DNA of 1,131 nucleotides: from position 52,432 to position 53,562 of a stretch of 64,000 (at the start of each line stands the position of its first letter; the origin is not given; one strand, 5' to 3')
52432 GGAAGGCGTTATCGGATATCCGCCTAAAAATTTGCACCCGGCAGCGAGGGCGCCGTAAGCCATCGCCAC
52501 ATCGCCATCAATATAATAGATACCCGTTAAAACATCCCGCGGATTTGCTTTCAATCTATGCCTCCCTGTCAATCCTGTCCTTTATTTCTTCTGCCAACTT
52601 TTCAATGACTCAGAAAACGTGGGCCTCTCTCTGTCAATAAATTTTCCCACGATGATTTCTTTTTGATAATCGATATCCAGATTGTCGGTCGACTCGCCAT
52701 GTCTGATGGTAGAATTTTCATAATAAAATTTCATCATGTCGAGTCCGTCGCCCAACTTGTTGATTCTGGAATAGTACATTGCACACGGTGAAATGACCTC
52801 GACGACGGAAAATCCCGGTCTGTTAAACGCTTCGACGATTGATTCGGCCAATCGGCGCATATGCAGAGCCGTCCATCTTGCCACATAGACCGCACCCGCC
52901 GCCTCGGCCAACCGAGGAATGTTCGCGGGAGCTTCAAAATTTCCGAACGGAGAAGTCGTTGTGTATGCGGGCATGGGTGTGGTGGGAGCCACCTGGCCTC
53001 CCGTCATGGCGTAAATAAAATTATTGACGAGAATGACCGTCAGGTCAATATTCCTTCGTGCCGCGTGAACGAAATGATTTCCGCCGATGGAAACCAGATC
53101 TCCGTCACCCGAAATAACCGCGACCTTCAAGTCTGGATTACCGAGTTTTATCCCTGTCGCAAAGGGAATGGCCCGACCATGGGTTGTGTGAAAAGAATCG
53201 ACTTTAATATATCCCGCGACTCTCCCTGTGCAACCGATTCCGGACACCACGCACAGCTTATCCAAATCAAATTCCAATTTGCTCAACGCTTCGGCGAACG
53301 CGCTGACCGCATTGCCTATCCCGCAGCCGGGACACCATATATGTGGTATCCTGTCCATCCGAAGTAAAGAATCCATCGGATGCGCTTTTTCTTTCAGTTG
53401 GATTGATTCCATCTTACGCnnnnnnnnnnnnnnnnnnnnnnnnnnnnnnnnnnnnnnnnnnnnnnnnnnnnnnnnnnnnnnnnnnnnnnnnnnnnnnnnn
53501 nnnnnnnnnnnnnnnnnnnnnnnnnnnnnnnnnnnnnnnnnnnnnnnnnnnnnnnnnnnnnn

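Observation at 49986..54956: Six-gene 2-oxoacid:ferredoxin oxidoreductase operon with duplicated alpha-beta pairs (delta-alpha1-beta1-alpha2-beta2-gamma)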

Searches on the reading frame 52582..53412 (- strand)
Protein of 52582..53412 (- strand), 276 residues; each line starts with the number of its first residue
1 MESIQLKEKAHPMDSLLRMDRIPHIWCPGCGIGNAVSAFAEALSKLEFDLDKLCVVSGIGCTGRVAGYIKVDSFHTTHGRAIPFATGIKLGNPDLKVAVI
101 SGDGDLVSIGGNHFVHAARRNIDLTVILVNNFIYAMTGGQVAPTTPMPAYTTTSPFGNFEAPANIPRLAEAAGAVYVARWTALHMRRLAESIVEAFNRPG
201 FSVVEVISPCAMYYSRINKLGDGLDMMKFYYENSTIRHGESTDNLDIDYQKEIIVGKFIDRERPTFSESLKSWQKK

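Call 3: search_protein_families(library=pfam, proteins=[window:52582-53412:-], max_evalue=0.01)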
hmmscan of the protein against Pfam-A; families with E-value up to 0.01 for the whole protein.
window:52582-53412:- (276 aa): 2 families
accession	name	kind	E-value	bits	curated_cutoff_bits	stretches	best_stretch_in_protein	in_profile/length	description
PF02775.26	TPP_enzyme_C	-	3.4e-33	115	21.9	1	66-206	19-151/151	Thiamine pyrophosphate enzyme, C-terminal TPP binding domain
PF10825.13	DUF2752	-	0.0044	17.5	27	1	23-40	7-24/49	Protein of unknown function (DUF2752)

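Call 4: search_protein_families(library=ncbifam, proteins=[window:52582-53412:-], max_evalue=0.001)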
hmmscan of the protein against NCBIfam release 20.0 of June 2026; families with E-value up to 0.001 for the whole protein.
window:52582-53412:- (276 aa): 26 families (the best 25 are shown)
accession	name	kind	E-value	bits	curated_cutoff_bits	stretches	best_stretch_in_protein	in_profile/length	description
NF007207.0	PRK09628.1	equivalog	3.3e-77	259.8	364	1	12-251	4-241/277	2-oxoglutarate ferredoxin oxidoreductase subunit beta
NF008820.0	PRK11866.1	equivalog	1.1e-66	225.1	402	1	18-273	10-264/287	2-oxoacid ferredoxin oxidoreductase subunit beta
TIGR02177.1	PorB_KorB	subfamily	5.7e-63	213.1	261.9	1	25-219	2-205/286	2-oxoacid:acceptor oxidoreductase, beta subunit, pyruvate/2-ketoisovalerate family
NF041171.1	Oxoac_fdxbeta_Archa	equivalog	7.1e-60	202.8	423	1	26-214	5-193/296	2-oxoacid:ferredoxin oxidoreductase subunit beta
NF008821.0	PRK11869.1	equivalog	4.5e-56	189.8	438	1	17-273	7-260/286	2-oxoacid ferredoxin oxidoreductase subunit beta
NF008818.0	PRK11864.1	subfamily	2.1e-15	56.6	405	1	24-212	18-210/300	3-methyl-2-oxobutanoate dehydrogenase subunit beta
NF008819.1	PRK11865.1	equivalog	9.5e-15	54.6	405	1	24-213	18-215/300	pyruvate synthase subunit PorB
TIGR03336.1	IOR_alpha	equivalog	1.6e-13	49.9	650.9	1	20-218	352-539/595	indolepyruvate ferredoxin oxidoreductase subunit alpha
NF045766.1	PhenlGlyoxDHPadI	equivalog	2.9e-10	39.5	700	1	69-212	202-356/443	NADH-dependent phenylglyoxylate dehydrogenase subunit beta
NF004813.0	PRK06163.1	equivalog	5.2e-09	36.1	240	1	77-145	58-126/202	hypothetical protein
NF045792.1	OxalOxredbeta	equivalog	5.5e-08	32.2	590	1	95-159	102-166/311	oxalate oxidoreductase subunit beta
TIGR03846.1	sulfopy_beta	equivalog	6.7e-08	32.6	221.5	1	77-145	43-111/182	sulfopyruvate decarboxylase subunit beta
NF005114.0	PRK06546.1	equivalog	2.6e-06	26.2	893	1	74-208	406-529/578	pyruvate dehydrogenase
TIGR02176.1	pyruv_ox_red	equivalog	4e-06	25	911.35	1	99-211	958-1071/1167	pyruvate:ferredoxin (flavodoxin) oxidoreductase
NF004772.0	PRK06112.1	subfamily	5.6e-06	24.9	673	1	79-208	440-559/578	acetolactate synthase catalytic subunit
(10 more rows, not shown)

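Call 7: search_solved_structures(query=window:52582-53412:-, show_alignments=3)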
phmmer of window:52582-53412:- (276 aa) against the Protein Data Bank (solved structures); distinct sequences matched with E-value up to 0.001: 10.
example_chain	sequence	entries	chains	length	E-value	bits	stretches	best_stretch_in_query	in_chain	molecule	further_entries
8ys5_C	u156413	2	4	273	5.7e-64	219.2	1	13-230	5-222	2-oxoglutarate ferredoxin oxidoreductase subunit beta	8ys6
5b48_B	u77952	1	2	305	1.3e-45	159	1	25-217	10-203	2-oxoacid--ferredoxin oxidoreductase beta subunit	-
5b46_B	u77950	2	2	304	3.5e-42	147.8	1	25-218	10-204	2-oxoacid--ferredoxin oxidoreductase beta subunit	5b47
6n2n_B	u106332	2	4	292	4.4e-42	147.4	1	19-218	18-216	Pyruvate ferredoxin/flavodoxin oxidoreductase, beta subunit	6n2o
9bt4_C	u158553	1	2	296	1.8e-08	37.2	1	94-211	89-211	Pyruvate:Ferredoxin Oxidoreductase, subunit beta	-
6cin_A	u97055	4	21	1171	1.1e-05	28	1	97-212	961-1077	PYRUVATE-FERREDOXIN OXIDOREDUCTASE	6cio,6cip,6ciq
1b0p_A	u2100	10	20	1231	3.3e-05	26.5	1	97-225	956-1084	PROTEIN (PYRUVATE-FERREDOXIN OXIDOREDUCTASE) | Pyruvate-Ferredoxin Oxidoreductase | PYRUVATE FERREDOXIN OXIDOREDUCTASE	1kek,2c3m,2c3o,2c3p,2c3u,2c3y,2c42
7plm_A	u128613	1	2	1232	3.3e-05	26.5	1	97-225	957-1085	Pyruvate:ferredoxin oxidoreductase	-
5c4i_C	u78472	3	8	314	6e-05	25.7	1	97-159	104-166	Oxalate oxidoreductase subunit beta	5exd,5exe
6lpi_A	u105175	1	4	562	0.0001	24.9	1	77-140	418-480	Acetolactate synthase isozyme 1 large subunit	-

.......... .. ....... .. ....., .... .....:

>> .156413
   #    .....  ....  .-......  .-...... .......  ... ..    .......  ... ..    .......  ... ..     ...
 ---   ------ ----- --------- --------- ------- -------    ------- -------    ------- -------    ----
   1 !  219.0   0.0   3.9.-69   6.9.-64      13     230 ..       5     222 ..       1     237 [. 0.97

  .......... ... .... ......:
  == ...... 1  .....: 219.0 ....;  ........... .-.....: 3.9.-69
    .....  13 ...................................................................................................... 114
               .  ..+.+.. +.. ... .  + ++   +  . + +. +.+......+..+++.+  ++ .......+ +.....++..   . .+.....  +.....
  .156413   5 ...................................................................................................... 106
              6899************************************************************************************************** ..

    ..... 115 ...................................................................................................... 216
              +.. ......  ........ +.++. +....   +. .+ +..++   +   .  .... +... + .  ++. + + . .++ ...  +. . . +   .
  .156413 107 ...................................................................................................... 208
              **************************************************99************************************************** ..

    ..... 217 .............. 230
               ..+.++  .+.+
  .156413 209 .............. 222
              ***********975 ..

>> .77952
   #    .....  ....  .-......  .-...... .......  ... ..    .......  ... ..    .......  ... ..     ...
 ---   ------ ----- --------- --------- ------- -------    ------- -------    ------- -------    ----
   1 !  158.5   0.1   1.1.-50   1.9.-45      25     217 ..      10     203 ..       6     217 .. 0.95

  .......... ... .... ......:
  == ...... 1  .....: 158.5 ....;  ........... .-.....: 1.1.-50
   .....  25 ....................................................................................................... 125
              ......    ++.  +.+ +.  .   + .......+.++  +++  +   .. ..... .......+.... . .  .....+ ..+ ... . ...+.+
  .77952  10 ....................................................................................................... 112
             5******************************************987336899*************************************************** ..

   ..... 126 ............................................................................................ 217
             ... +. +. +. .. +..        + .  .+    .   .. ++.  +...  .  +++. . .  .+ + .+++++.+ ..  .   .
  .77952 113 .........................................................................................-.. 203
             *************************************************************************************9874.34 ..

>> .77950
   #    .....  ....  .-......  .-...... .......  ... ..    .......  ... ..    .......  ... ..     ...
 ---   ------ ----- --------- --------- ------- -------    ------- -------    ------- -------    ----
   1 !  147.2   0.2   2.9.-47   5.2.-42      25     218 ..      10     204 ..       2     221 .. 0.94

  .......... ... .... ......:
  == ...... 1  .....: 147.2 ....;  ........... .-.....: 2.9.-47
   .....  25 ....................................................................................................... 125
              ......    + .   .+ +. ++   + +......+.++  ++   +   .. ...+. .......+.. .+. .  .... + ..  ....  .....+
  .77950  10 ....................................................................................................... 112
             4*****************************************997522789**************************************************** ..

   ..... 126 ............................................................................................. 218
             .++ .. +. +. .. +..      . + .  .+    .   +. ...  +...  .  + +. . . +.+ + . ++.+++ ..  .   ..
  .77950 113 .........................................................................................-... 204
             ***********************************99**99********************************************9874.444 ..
